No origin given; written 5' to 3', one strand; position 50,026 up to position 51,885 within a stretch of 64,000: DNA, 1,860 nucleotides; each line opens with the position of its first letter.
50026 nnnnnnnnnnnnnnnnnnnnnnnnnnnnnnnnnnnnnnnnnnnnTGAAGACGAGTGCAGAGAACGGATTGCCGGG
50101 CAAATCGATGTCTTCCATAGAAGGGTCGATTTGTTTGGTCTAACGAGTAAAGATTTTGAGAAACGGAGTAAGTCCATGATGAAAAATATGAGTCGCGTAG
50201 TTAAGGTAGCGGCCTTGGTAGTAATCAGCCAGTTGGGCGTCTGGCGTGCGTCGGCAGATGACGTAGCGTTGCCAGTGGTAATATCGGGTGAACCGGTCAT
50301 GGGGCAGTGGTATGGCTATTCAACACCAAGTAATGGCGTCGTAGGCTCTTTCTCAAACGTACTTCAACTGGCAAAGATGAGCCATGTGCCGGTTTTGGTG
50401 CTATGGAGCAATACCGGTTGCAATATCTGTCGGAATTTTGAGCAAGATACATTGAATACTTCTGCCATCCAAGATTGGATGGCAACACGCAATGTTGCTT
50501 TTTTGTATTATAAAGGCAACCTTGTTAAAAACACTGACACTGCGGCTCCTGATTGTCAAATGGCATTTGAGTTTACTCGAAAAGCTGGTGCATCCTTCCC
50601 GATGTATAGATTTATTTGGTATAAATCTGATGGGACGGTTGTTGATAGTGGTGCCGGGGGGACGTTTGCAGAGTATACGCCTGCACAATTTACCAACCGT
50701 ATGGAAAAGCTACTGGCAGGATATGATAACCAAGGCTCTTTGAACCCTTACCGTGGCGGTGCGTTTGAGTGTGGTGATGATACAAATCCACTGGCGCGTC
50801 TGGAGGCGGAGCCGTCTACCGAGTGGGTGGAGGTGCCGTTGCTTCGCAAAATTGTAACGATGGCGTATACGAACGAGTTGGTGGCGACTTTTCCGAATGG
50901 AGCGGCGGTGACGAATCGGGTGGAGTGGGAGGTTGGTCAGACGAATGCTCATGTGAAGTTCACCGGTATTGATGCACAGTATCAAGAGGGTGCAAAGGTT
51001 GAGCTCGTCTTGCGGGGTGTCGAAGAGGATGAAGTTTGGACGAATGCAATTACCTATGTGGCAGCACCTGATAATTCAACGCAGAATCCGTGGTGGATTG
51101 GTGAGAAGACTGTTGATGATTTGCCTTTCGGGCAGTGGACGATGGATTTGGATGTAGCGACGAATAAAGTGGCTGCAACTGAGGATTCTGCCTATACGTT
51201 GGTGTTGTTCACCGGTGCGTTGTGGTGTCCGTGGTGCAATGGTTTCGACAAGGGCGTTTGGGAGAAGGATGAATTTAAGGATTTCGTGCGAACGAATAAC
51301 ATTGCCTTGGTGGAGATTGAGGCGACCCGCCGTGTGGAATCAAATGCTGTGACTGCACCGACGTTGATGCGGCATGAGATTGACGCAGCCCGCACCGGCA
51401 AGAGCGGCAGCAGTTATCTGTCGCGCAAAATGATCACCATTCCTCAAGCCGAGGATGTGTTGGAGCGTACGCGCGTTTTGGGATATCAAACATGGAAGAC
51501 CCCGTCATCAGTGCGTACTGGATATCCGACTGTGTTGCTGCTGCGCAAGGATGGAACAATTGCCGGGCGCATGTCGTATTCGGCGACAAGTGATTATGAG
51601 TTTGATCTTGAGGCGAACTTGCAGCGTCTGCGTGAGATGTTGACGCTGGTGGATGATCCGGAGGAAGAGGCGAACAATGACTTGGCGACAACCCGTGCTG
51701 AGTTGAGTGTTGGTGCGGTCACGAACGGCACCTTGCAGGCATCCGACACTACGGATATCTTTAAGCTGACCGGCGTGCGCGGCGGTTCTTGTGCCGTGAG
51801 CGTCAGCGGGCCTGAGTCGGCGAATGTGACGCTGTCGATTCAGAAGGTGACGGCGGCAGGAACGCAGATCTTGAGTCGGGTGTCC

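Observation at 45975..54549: Two tandem giant (1365 and 1458 aa) secreted proteins with N-terminal thioredoxin-fold CxxC domains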

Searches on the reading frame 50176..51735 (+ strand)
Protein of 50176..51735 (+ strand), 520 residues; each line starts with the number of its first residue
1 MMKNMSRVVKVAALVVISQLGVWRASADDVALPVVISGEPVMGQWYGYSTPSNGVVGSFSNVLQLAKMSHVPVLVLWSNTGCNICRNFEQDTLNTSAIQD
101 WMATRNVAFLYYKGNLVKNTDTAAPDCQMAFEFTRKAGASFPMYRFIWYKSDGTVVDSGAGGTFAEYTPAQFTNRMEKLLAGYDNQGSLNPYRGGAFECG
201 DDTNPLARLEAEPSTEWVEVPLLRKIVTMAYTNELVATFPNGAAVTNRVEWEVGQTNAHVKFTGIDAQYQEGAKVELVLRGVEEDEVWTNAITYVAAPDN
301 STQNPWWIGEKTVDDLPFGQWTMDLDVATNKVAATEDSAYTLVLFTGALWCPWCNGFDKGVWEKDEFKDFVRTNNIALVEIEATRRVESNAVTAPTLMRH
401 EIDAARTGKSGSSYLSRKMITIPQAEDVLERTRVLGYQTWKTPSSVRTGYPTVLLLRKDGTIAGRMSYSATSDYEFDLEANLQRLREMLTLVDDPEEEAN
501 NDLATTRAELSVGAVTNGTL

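Call 29: predict_structure(alignment_id=A1)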
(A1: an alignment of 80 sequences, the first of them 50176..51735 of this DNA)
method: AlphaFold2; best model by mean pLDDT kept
length: 520 residues; sequences in the alignment: 80
mean_pLDDT: 88.4   pTM: 0.77
mean pLDDT of the five models: 88.4, 87.7, 87.4, 87.1, 85.5
residues with pLDDT >= 90: 340; 70-90: 128; 50-70: 25; < 50: 27
segments of 3 or more residues with pLDDT < 50: 1-27
pLDDT, mean of each block of 10 residues (from residue 1): 42 44 51 86 89 81 89 94 93 95 94 72 81 81 93 87 80 95 84 88 92 98 90 97 97 95 97 97 86 98 98 98 98 97 96 95 98 98 75 86 88 98 96 92 87 96 92 93 95 89 87 80
secondary structure, 60 per line:
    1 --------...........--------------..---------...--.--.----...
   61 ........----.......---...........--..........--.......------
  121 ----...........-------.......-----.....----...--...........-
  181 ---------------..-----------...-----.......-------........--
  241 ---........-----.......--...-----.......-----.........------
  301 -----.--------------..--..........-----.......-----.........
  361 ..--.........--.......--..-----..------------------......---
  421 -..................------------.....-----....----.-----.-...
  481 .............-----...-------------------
elements in order: H9-19 E45-47 H58-68 E73-79 H83-93 H96-105 E108-114 H125-135 E143-149 E155-159 H169-179 E209-211 E217-223 E231-238 E244-251 E257-263 E274-280 E286-294 H325-334 E340-346 H352-362 H365-373 E376-382 H412-417 H422-439 E452-456 E462-465 H478-493
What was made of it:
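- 50302..50721 (+): protB Trx1 (aa 43-182), with CNIC at 50419-50430 and the invariant P142 at 50599-50601. AF2 topology E73-79 / H83-93 / E108-114 / H125-135 / E143-149 / E155-159 / H169-179 (call 29).
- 50788..51063 (+): Calx-beta-like beta-sandwich between the two Trx domains (aa 205-296). AF2 strands 209-294 (call 29).
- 51127..51660 (+): protB Trx2 (aa 318-495), DsbH-like, with a roughly 65-aa insertion (aa 383-450). CPWC at 51226-51237 and the invariant P451 at 51526-51528. AF2 model (call 29).
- On Thioredoxin fold / Pfam Thioredoxin_7 (PF13899): C351 precedes H352-362, after E340-346 (call 29).
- Each CxxC is at the N-terminus of alpha1 and a conserved Pro precedes beta3 (call 29).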

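Call 32: fold_search(model_id=the predicted structure, library=pdb)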
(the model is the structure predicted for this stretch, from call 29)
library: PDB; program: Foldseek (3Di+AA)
matches with E <= 10: 1881; with E <= 0.001: 50
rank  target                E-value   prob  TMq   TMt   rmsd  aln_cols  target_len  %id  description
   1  8f9p_A                1.3e-05  1.00  0.17  0.18  12.8       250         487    9  Dog sialic acid esterase (SIAE) inactive mutant S128A (released 2024-05-29)
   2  8f9o_A                2.7e-05  0.99  0.17  0.18  13.2       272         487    9  Dog sialic acid esterase (SIAE) (released 2024-05-29)
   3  2qvk                  3.0e-05  1.00  0.17  0.62   4.6       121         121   13  The second Ca2+-binding domain of the Na+-Ca2+ exchanger is essential for regulation: crystal structures and mutational  (released 2007-11-13)
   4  3us9                  4.0e-05  1.00  0.17  0.33   5.5       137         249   12  Crystal Structure of the NCX1 Intracellular Tandem Calcium Binding Domains(CBD12) (released 2012-07-11)
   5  8f9q_A                6.1e-05  0.99  0.18  0.18  13.4       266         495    8  Guinea pig sialic acid esterase (SIAE) (released 2024-05-29)
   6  3ead_A                7.7e-05  1.00  0.14  0.57   4.5       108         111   10  Crystal structure of CALX-CBD1 (released 2009-09-08)
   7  2qvm                  8.7e-05  1.00  0.16  0.63   4.8       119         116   13  The second Ca2+-binding domain of the Na+-Ca2+ exchanger is essential for regulation: crystal structures and mutational  (released 2007-11-13)
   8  2ju5_MODEL_1_A        1.0e-04  1.00  0.20  0.61   9.2       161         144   13  DsbH Oxidoreductase (released 2007-11-27)
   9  3rb5_B                1.5e-04  1.00  0.15  0.30   7.7       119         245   10  Crystal structure of calcium binding domain CBD12 of CALX1.1 (released 2011-11-02)
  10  9jzp_B                1.5e-04  1.00  0.14  0.27  12.5       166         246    9  Crystal structure of Nir2 C-terminal domain (released 2025-10-15)
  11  2dpk                  1.7e-04  1.00  0.15  0.54   5.1       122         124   10  The Crystal Structure of the Primary Ca2+ Sensor of the Na+/Ca2+ Exchanger (released 2006-06-13)
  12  3ead_C                1.9e-04  1.00  0.15  0.61   4.4       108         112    9  Crystal structure of CALX-CBD1 (released 2009-09-08)
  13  3h6a_B                1.9e-04  1.00  0.16  0.60   4.8       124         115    7  Structure of the Calx-beta domain of integrin beta4 crystallized in the presence of calcium (released 2009-06-23)
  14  3rb5_A                2.0e-04  1.00  0.15  0.32   9.6       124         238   11  Crystal structure of calcium binding domain CBD12 of CALX1.1 (released 2011-11-02)
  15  3gin_B                2.2e-04  1.00  0.16  0.62   4.3       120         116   11  Crystal structure of E454K-CBD1 (released 2009-04-21)
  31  2lst_MODEL_1_A        4.0e-04  1.00  0.19  0.64   3.5       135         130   18  Solution structure of a thioredoxin from Thermus thermophilus (released 2012-05-16)
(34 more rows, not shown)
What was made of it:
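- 50788..51063 (+): Foldseek hits to the CBD1/CBD2 Calx-beta domains (call 32).
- On Thioredoxin fold / Pfam Thioredoxin_7 (PF13899): Foldseek hits 2ju5 and 2lst (call 32).
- On PDI family: The spacer is a Calx-beta-like beta-sandwich (calls 29, 32).
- Foldseek matches to DsbH and thioredoxin (call 32).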

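Call 50: find_related_loci(query=A1, collection=genome_contigs, flank=10000)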
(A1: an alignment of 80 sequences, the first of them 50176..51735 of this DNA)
Query A1 (520 aa) in genome_contigs; peptide patterns used: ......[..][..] (x = any residue, [..] = any of these).
83 stretches matched a pattern; 53 encode a relative of the query (tblastn E <= 1e-3); 53 distinct loci.
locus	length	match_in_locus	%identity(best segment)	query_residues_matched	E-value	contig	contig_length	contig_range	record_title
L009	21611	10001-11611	34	2-520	5e-73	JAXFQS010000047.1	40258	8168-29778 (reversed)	MAG: Kiritimatiellia bacterium isolate SUG3732 k141_3187804, whole genome shotgun sequence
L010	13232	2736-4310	33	6-506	6e-64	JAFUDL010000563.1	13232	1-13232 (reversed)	MAG: Kiritimatiellae bacterium isolate RGIG4394 Roe_deer_Omasum-1__c355729, whole genome shotgun sequence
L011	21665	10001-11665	32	2-516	1e-56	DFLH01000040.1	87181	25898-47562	MAG TPA_asm: Verrucomicrobia bacterium UBA3624 UBA3624_contig_2613, whole genome shotgun sequence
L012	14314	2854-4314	33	71-513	2e-56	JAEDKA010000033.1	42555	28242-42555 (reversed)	MAG: Kiritimatiellae bacterium isolate MAG202 NODE_493_length_42555_cov_28.663788, whole genome shotgun sequence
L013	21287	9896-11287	32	37-500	5e-55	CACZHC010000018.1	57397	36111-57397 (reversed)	uncultured bacterium isolate RUG12612 genome assembly, contig: RUG12612_asm_18, whole genome shotgun sequence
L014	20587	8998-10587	30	9-506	3e-54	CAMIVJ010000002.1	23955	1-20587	MAG: uncultured bacterium isolate SRR12081293_bin.97_metaWRAP_v1.3_MAG genome assembly, contig: ERZ12289773.2836, whole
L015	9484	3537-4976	34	59-520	2e-53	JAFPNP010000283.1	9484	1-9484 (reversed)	MAG: Kiritimatiellae bacterium isolate RGIG1307 Dairy_cattle_Rumen-5__c1617279, whole genome shotgun sequence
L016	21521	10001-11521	29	32-506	3e-53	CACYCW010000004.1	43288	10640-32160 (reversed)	uncultured bacterium isolate RUG11823 genome assembly, contig: RUG11823_asm_4, whole genome shotgun sequence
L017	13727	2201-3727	29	5-502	7e-53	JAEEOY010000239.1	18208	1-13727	MAG: Kiritimatiellae bacterium isolate Tb.RUG.298 NODE_4877824_length_18208_cov_2.283170, whole genome shotgun sequence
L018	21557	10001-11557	31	1-502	3e-49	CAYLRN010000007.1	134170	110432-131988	MAG TPA_asm: uncultured Lentisphaeraceae bacterium isolate SRP225648_co1_977 genome assembly, contig: NODE_109_length_13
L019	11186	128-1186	37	192-519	5e-49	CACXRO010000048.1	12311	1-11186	uncultured bacterium isolate RUG11534 genome assembly, contig: RUG11534_asm_48, whole genome shotgun sequence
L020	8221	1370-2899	31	56-520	9e-49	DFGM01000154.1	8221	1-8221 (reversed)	MAG TPA_asm: Verrucomicrobia bacterium UBA3750 UBA3750_contig_43700, whole genome shotgun sequence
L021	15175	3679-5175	31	2-512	3e-48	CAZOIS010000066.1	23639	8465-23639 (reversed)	MAG TPA_asm: uncultured Lentisphaeraceae bacterium isolate SRP220891_co1_81 genome assembly, contig: NODE_4114_length_23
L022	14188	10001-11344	34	2-467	5e-68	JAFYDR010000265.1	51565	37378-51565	MAG: Kiritimatiellae bacterium isolate RGIG6996 Sheep_Rumen.Co__c3596475, whole genome shotgun sequence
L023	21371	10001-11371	32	70-518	5e-48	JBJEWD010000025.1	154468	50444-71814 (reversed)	MAG: Kiritimatiellia bacterium isolate LOHA06_bin.047 NODE_26_length_154468_cov_25.307778, whole genome shotgun sequence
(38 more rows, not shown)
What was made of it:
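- The habitat is host-associated, mostly rumen and gut MAGs (call 50). The organisms are presumably strict anaerobes (gut and rumen MAGs; call 50), for which oxygen exposure is a relevant signal.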
